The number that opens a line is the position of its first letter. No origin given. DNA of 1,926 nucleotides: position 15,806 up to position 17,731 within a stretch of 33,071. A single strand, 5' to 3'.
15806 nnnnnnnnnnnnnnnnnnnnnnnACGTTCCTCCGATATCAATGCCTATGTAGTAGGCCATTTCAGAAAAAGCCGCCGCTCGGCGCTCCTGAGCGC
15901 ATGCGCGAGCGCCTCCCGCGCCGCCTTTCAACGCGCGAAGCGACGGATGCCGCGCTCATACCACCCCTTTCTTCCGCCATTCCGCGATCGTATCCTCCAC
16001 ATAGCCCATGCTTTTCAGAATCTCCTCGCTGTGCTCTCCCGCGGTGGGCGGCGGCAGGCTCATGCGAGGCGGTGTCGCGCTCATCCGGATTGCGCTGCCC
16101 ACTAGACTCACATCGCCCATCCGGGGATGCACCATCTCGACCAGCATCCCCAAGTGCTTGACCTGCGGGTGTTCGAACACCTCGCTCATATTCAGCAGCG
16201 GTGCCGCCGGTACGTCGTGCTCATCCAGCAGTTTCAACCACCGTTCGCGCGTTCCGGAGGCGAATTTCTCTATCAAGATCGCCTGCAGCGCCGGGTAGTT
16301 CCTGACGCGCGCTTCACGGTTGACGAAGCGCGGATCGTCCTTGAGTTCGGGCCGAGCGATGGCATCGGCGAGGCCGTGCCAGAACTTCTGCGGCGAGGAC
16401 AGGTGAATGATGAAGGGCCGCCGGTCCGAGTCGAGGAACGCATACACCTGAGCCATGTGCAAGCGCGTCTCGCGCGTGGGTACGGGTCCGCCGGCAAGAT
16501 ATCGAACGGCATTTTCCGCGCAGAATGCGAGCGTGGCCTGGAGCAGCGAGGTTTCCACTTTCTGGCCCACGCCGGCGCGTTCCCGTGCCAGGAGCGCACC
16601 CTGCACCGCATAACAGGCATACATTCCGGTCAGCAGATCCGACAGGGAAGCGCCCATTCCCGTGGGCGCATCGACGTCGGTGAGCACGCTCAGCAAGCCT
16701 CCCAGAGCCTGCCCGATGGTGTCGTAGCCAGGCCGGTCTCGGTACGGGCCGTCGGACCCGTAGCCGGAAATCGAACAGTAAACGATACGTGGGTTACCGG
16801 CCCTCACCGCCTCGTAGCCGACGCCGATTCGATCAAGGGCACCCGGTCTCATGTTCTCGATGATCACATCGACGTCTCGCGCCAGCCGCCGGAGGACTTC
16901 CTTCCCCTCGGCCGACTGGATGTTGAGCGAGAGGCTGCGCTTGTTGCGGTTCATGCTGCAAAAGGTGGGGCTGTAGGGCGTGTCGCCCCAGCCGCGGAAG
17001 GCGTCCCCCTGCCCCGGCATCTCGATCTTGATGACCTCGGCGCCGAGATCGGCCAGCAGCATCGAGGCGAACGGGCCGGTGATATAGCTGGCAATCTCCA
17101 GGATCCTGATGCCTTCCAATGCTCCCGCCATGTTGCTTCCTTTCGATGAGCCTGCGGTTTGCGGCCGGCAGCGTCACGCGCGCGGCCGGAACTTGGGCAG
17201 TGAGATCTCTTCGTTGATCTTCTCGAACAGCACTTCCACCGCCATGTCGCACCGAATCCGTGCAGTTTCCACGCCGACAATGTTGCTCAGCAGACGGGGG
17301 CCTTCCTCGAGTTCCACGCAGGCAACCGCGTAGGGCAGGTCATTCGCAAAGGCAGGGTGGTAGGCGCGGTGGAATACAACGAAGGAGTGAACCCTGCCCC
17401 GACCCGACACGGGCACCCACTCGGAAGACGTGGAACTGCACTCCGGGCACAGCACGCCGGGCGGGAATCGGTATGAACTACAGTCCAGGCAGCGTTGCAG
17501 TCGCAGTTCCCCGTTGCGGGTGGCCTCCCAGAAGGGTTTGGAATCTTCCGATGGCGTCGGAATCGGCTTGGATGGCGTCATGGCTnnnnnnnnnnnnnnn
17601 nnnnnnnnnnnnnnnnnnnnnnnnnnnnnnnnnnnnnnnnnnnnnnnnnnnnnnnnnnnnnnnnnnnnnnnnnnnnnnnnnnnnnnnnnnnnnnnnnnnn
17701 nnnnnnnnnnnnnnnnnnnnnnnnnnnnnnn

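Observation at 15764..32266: Candidate undescribed catabolic module: Ltp2-like aldolase-DUF35-CoA-transferase operon divergent from a biotin-less carboxyltransferase and an acetone-carboxylase-like HyuA/HyuB-gamma enzyme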

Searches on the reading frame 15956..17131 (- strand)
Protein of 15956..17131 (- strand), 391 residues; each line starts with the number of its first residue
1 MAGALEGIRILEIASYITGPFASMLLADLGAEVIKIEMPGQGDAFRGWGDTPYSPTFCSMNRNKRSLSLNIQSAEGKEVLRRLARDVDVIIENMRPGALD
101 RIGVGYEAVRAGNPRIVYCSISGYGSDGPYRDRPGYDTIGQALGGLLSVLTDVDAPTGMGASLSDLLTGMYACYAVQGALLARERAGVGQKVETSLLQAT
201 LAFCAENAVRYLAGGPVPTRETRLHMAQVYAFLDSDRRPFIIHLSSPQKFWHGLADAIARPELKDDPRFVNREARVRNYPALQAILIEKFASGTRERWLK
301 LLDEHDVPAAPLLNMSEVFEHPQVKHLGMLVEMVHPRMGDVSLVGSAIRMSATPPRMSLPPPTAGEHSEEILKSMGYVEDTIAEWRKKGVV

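Call 4: search_protein_families(library=pfam, proteins=[window:15956-17131:-], max_evalue=0.01)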
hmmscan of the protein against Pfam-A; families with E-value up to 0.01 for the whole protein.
window:15956-17131:- (391 aa): 1 family
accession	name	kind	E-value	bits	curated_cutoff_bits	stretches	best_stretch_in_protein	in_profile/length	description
PF02515.22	CoA_transf_3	-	2.1e-114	382.9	23.3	1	5-368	1-366/366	CoA-transferase family III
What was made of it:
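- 15956..17131 (-): Family III (CaiB/Frc-type) CoA-transferase. Pfam CoA_transf_3, 383 bits, full length (call 4).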

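Call 8: search_protein_families(library=ncbifam, proteins=[window:15956-17131:-], max_evalue=0.00001)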
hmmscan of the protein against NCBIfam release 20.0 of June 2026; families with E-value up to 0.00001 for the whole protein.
window:15956-17131:- (391 aa): 7 families
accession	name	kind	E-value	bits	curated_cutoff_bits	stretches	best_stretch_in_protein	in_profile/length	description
NF052585.1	SucGlutTfsCaiB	equivalog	6.1e-81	272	750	1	4-378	7-391/394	succinate--glutarate CoA-transferase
NF003809.0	PRK05398.1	subfamily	1.8e-76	257.4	442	2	2-204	2-208/416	formyl-CoA transferase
TIGR03253.1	oxalate_frc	equivalog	8.9e-75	251.9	504.2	2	4-204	3-207/416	formyl-CoA transferase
NF008511.0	PRK11430.1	equivalog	1.4e-66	225.2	522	1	3-371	8-375/381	CoA:oxalate CoA-transferase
NF041294.1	Scnl_mescCoAtase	equivalog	4.1e-66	223.7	700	1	3-373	2-381/381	succinyl-CoA:mesaconate CoA-transferase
NF002914.1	PRK03525.1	equivalog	2e-36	125.8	413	1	3-391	8-397/400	L-carnitine CoA-transferase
TIGR04253.1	mesacon_CoA_iso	equivalog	9e-15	54.5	725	1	3-386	1-395/403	2-methylfumaryl-CoA isomerase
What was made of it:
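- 15956..17131 (-): The best NCBIfam models are dicarboxylate transferases (succinate-glutarate, formyl-CoA, mesaconate), all below their cut-offs (call 8).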

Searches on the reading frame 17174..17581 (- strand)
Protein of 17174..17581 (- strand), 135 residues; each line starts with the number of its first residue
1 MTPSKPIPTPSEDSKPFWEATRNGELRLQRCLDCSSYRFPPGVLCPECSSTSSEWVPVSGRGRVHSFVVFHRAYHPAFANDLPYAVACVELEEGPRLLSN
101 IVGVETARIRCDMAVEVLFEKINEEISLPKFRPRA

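Call 4: search_protein_families(library=pfam, proteins=[window:17174-17581:-], max_evalue=0.01)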
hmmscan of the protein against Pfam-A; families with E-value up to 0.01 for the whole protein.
window:17174-17581:- (135 aa): 2 families
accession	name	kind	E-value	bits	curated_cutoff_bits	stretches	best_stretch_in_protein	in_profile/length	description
PF01796.24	OB_ChsH2_C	-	4.8e-22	78.1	27.1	1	55-119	1-64/65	ChsH2, C-terminal OB-fold domain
PF12172.15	zf-ChsH2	-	2e-10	40.7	23.2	1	18-52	1-35/37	ChsH2, rubredoxin-like zinc ribbon domain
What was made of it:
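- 17174..17581 (-): Stand-alone DUF35 protein (zinc ribbon + OB fold), presumed partner of the aldolase. Pfam zf-ChsH2 and OB_ChsH2_C (call 4).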

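Call 8: search_protein_families(library=ncbifam, proteins=[window:17174-17581:-], max_evalue=0.00001)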
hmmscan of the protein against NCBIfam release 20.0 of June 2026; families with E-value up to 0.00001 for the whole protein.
window:17174-17581:- (135 aa): 1 family
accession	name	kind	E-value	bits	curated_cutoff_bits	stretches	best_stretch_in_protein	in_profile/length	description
NF053627.1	BnzsclthlBbsAGT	equivalog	1.3e-10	41.4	250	1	26-123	36-129/145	benzoylsuccinyl-CoA thiolase subunit BbsA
